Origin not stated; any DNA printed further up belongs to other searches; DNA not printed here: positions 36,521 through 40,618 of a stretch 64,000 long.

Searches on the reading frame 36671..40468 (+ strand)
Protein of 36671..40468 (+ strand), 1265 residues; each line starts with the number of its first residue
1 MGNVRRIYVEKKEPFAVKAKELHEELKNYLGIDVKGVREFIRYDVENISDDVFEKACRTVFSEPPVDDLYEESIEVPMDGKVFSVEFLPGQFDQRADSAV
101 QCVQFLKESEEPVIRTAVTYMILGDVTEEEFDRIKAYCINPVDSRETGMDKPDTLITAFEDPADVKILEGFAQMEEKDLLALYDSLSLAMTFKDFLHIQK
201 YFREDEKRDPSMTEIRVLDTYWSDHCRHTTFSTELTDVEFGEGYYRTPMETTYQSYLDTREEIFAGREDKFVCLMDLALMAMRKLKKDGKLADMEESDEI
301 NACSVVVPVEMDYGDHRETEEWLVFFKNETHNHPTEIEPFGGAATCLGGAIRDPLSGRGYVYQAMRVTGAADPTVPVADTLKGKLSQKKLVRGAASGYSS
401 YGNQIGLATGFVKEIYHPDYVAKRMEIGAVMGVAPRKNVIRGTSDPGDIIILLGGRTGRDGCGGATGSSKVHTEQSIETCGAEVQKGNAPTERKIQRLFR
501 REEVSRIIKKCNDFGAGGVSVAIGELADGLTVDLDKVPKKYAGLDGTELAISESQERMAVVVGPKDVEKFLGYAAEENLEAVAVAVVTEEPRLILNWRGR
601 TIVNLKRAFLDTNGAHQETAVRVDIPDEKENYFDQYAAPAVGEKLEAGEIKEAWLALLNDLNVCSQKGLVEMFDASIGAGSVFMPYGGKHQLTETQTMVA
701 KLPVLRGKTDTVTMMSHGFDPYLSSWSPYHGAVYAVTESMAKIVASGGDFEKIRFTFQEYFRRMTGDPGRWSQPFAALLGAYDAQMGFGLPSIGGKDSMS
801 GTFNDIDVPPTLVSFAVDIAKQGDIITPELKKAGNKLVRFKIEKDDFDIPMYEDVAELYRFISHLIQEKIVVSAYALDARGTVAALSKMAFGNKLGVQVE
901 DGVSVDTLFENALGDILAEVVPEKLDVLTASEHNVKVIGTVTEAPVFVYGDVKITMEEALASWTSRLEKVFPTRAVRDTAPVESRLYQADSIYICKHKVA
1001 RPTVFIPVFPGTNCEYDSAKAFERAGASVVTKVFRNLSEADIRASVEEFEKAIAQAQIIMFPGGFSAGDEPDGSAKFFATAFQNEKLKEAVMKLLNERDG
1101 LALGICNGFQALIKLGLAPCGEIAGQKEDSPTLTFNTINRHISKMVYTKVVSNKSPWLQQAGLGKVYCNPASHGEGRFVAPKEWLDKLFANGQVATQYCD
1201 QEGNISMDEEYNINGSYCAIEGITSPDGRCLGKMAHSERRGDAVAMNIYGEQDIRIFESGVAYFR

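Call 8: search_protein_families(library=pfam, max_evalue=0.001, proteins=[window:36671-40468:+])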
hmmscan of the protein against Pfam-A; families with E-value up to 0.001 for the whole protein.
window:36671-40468:+ (1265 aa): 3 families
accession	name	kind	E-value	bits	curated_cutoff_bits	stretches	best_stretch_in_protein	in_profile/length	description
PF13507.12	GATase_5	-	1.4e-82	277.1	27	1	1001-1264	1-260/260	CobB/CobQ-like glutamine amidotransferase domain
PF02769.27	AIRS_C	-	9.9e-28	97.7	23.1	1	446-597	2-155/156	AIR synthase related protein, C-terminal domain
PF18072.6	FGAR-AT_linker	-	2.9e-09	37.7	26.6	1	184-228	6-49/50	Formylglycinamide ribonucleotide amidotransferase linker domain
